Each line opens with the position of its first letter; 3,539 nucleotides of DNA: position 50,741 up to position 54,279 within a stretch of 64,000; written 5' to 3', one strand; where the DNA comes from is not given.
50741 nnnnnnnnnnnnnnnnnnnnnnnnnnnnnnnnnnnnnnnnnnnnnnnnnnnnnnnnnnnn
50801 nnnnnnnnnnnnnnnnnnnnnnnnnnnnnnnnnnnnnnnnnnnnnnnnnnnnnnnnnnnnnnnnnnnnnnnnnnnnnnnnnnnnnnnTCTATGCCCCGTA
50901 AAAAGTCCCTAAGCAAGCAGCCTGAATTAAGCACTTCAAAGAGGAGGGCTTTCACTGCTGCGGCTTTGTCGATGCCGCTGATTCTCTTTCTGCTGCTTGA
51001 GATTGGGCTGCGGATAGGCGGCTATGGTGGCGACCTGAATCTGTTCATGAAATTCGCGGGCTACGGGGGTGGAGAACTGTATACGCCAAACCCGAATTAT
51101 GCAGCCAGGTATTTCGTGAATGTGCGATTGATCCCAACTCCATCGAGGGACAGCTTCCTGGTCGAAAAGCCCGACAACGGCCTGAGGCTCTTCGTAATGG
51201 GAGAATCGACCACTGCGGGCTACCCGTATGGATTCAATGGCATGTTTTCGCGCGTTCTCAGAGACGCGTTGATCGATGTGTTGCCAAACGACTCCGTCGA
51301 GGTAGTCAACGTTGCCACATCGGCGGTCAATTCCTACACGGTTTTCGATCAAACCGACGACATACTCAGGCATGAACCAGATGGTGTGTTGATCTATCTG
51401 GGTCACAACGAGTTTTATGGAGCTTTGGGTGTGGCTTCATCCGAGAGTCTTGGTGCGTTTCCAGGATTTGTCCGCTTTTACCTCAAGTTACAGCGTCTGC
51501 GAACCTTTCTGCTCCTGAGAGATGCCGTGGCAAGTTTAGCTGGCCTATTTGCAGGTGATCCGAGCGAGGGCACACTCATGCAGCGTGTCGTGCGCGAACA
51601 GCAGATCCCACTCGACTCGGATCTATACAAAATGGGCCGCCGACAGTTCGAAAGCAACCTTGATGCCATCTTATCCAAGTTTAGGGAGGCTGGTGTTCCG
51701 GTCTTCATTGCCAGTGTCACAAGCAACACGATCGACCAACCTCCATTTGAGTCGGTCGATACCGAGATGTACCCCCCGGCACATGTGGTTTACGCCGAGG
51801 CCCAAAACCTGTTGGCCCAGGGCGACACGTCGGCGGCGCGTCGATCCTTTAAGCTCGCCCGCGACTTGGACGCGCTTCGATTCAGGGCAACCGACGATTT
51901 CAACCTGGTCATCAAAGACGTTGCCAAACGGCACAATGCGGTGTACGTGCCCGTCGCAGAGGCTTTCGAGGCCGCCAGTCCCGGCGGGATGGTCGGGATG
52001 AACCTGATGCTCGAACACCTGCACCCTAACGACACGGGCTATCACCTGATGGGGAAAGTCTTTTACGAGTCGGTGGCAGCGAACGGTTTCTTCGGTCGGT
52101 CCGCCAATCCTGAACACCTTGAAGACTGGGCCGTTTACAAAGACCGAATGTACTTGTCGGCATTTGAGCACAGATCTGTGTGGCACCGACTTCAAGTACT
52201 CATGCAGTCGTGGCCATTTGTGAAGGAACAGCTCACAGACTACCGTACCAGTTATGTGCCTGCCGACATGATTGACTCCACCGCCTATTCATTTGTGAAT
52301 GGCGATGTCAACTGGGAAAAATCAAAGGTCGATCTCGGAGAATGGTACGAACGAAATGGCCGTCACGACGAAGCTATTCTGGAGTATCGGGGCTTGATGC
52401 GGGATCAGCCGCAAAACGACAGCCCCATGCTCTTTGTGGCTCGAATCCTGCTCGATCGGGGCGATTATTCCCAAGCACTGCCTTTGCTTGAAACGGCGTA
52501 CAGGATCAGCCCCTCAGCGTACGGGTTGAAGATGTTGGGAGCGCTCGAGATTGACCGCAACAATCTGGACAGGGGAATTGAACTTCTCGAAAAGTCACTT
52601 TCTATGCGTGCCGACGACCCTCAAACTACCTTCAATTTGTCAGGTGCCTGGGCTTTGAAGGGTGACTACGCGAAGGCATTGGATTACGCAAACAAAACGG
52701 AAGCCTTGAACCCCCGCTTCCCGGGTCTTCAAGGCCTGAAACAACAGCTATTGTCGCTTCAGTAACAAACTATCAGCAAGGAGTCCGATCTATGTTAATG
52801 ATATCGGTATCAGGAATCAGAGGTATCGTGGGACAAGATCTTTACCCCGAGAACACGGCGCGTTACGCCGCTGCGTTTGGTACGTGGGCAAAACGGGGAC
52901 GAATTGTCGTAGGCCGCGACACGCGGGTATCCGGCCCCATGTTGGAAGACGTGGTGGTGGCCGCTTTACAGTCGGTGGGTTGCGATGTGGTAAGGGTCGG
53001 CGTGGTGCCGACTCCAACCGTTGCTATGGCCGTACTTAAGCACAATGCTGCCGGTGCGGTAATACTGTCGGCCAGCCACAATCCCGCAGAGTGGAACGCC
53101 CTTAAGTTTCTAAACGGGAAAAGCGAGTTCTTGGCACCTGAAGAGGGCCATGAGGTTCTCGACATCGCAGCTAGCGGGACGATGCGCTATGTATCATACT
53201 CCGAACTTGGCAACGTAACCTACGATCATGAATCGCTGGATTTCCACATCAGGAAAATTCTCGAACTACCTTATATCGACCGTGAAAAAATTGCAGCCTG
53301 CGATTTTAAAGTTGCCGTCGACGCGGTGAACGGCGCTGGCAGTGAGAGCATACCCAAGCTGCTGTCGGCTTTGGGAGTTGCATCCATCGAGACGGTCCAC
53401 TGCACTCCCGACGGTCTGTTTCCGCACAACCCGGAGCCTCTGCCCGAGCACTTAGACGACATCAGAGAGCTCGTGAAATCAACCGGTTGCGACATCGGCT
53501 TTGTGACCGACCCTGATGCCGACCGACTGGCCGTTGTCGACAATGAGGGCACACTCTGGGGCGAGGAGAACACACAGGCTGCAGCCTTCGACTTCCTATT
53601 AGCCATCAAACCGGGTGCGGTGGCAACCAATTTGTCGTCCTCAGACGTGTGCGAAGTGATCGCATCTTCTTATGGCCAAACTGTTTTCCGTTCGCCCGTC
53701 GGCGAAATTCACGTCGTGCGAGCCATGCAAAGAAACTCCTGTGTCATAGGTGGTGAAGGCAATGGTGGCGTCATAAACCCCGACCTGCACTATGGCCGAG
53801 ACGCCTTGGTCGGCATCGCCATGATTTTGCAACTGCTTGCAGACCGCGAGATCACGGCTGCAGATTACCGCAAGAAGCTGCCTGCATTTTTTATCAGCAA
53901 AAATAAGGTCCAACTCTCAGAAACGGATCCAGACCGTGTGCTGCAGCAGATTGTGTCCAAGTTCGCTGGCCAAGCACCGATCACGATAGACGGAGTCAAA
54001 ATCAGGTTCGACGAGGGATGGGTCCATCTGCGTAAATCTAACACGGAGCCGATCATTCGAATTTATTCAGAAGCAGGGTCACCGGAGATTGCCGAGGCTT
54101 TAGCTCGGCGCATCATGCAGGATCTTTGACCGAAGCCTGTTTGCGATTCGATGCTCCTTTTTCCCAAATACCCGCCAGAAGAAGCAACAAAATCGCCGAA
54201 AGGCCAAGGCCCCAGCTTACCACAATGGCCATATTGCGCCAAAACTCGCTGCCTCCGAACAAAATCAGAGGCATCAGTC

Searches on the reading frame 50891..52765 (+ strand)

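Call 82: search_protein_families(library=pfam, proteins=[window:50891-52765:+], max_evalue=0.00001)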
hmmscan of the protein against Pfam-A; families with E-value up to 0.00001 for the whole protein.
window:50891-52765:+ (624 aa): 7 families
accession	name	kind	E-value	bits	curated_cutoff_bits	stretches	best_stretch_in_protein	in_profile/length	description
PF13472.12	Lipase_GDSL_2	-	1.6e-13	52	32.9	1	103-385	2-177/178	GDSL-like Lipase/Acylhydrolase family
PF07719.23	TPR_2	-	4e-13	48.8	27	0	581-609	5-33/34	Tetratricopeptide repeat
PF13432.12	TPR_16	-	5.9e-12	46.2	32.7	0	486-543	7-64/65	Tetratricopeptide repeat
PF14559.12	TPR_19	-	8e-12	45.8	25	0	520-578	1-60/68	Tetratricopeptide repeat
PF13428.12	TPR_14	-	1.2e-10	41.4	23.5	0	481-518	6-43/44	Tetratricopeptide repeat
PF13424.12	TPR_12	-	1.1e-08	35.5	30.1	0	549-606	9-74/77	Tetratricopeptide repeat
PF00657.28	Lipase_GDSL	-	3.2e-06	27.9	23.6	0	100-179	1-93/208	GDSL-like Lipase/Acylhydrolase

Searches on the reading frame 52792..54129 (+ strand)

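Call 82: search_protein_families(library=pfam, proteins=[window:52792-54129:+], max_evalue=0.00001)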
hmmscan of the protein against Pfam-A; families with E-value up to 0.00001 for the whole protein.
window:52792-54129:+ (445 aa): 4 families
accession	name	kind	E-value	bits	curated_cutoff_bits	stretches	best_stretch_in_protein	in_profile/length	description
PF02878.22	PGM_PMM_I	-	1.1e-31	109.8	22.5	1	7-128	7-133/138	Phosphoglucomutase/phosphomannomutase, alpha/beta/alpha domain I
PF02879.22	PGM_PMM_II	-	2.5e-27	95.8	29.3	1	162-253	11-103/103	Phosphoglucomutase/phosphomannomutase, alpha/beta/alpha domain II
PF02880.22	PGM_PMM_III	-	2.1e-17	63.7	20.7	1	272-363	19-111/115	Phosphoglucomutase/phosphomannomutase, alpha/beta/alpha domain III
PF00408.26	PGM_PMM_IV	-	5.9e-10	39.5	23.1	1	390-442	21-66/68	Phosphoglucomutase/phosphomannomutase, C-terminal domain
